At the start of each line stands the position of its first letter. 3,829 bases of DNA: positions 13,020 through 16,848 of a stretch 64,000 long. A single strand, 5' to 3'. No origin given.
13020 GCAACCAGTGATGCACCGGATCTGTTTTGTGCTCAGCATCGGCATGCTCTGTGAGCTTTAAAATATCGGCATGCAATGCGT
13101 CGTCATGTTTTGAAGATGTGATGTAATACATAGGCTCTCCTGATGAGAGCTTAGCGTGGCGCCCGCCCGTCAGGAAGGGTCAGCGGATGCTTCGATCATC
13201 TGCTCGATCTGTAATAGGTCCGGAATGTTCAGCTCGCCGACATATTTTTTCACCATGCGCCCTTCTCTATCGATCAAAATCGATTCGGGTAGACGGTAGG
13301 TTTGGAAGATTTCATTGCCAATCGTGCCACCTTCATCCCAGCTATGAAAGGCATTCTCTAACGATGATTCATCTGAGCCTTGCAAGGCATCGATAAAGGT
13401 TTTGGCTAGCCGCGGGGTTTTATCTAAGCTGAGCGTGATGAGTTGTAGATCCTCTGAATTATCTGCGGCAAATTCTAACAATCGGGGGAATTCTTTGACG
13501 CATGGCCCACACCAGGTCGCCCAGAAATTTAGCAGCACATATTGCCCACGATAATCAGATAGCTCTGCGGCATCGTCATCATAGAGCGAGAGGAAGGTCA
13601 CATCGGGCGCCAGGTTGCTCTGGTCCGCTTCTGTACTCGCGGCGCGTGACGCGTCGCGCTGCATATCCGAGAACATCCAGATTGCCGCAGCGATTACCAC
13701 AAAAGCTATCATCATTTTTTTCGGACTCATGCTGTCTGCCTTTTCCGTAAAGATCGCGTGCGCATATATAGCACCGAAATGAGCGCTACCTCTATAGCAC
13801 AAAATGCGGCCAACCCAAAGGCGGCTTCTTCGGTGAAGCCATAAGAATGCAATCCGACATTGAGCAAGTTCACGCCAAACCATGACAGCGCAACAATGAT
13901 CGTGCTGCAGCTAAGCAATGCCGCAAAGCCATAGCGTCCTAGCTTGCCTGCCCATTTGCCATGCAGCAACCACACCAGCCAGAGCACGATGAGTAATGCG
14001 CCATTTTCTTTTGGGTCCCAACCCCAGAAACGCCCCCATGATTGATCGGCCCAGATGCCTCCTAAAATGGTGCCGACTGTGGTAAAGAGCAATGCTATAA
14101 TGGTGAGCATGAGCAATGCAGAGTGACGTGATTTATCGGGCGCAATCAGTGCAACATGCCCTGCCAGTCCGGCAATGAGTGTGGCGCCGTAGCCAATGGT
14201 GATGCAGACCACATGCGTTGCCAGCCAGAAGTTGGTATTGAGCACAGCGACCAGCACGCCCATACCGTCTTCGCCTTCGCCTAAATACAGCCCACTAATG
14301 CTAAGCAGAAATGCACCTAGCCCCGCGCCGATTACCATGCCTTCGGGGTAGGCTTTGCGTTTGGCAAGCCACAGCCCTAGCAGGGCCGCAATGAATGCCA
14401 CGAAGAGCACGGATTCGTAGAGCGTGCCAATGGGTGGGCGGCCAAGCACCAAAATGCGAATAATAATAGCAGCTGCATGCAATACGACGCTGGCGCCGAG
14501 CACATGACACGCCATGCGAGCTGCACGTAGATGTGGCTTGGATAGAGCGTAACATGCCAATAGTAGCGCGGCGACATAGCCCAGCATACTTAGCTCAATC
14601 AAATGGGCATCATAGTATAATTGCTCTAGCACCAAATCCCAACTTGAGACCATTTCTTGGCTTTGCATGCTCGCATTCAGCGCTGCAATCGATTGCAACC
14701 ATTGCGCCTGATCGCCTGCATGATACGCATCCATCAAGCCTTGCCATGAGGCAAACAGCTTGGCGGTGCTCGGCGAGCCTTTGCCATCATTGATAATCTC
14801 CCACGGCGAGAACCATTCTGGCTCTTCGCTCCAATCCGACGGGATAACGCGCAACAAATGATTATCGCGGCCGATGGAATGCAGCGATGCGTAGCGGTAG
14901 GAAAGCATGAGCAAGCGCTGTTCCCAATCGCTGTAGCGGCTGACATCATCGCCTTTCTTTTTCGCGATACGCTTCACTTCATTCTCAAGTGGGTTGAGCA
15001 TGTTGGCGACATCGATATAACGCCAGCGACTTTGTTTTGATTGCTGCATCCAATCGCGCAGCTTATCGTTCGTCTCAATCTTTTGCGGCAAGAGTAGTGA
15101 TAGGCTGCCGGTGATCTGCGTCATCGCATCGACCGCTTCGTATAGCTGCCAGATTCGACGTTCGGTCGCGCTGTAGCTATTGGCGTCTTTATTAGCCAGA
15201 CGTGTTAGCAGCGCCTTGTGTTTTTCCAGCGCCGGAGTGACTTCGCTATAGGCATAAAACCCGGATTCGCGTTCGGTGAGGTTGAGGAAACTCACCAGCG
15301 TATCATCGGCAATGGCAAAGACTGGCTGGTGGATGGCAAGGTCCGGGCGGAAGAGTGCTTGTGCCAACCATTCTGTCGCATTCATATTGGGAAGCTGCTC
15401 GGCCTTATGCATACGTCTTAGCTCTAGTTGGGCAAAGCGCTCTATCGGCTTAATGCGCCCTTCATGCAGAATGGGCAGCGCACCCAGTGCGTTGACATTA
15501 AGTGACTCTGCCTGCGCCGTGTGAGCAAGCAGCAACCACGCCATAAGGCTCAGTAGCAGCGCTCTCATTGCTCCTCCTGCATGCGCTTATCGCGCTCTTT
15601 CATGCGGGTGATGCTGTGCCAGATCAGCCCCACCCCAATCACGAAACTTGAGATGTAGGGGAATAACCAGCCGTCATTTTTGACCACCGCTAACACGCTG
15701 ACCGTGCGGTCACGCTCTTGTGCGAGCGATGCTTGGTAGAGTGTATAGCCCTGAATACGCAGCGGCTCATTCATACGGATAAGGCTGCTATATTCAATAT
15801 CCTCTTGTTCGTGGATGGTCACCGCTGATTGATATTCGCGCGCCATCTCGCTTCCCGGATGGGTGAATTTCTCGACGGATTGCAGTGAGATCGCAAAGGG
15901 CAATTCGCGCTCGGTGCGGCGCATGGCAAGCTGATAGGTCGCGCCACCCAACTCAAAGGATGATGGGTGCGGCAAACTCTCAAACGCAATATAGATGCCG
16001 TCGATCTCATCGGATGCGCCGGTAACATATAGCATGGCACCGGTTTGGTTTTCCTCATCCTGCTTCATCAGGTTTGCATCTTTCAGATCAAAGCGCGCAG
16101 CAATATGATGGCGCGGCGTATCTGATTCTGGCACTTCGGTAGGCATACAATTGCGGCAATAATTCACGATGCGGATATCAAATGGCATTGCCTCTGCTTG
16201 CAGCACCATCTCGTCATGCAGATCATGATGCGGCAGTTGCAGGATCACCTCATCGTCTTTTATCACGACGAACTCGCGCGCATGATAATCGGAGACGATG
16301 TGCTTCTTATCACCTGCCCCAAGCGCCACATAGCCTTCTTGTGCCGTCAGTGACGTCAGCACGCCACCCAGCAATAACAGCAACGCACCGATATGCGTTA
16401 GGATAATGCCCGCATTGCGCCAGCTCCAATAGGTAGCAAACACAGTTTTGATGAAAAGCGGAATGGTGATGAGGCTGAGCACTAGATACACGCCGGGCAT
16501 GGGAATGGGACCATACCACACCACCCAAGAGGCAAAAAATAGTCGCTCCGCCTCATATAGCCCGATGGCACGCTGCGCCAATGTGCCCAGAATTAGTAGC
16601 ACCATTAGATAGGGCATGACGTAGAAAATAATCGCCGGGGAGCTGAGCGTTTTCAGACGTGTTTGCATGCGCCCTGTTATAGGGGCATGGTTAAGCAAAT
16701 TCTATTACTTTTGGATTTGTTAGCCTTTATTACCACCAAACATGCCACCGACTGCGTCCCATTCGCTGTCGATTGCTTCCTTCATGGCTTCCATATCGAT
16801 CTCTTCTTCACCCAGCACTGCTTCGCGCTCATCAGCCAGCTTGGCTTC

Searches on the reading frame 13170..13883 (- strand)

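Call 75: search_protein_families(library=pfam, proteins=[window:13170-13883:-], max_evalue=0.0001)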
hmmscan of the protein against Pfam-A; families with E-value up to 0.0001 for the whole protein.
window:13170-13883:- (237 aa): 4 families
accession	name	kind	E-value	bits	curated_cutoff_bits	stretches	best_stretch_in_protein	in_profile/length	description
PF08534.16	Redoxin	-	3.4e-13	50.1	26.6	1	90-219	4-137/148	Redoxin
PF00578.27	AhpC-TSA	-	1.2e-11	45.1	26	1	92-210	5-121/124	AhpC/TSA family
PF13905.12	Thioredoxin_8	-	2.2e-09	38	27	1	113-209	1-93/94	Thioredoxin-like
PF00085.26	Thioredoxin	-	9.9e-08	32.4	23.5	1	114-163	19-68/103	Thioredoxin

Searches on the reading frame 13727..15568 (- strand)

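Call 75: search_protein_families(library=pfam, proteins=[window:13727-15568:-], max_evalue=0.0001)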
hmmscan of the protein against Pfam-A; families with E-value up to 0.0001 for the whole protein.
window:13727-15568:- (613 aa): 1 family
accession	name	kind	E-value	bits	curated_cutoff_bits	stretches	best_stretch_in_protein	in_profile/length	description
PF01578.25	Cytochrom_C_asm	-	3.6e-20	73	29.9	1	381-574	2-212/212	Cytochrome C assembly protein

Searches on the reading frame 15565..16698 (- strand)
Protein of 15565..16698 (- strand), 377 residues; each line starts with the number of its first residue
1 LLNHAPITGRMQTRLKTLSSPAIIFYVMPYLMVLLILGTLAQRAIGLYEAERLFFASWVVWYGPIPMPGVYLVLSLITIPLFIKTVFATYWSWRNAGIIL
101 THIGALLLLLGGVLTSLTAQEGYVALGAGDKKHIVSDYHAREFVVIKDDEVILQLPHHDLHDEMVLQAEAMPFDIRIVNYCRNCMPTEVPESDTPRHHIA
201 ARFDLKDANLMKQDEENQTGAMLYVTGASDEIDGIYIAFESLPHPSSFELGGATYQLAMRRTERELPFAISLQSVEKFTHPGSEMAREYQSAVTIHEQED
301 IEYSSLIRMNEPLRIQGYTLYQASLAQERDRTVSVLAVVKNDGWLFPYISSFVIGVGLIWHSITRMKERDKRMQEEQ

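Call 6: search_protein_families(library=pfam, proteins=[window:15565-16698:-], max_evalue=0.01)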
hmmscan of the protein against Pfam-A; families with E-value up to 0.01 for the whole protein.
window:15565-16698:- (377 aa): 1 family
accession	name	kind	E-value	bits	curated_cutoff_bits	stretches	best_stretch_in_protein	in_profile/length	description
PF05140.19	ResB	-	1.2e-15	57.7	24.6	2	263-335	202-275/486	ResB-like family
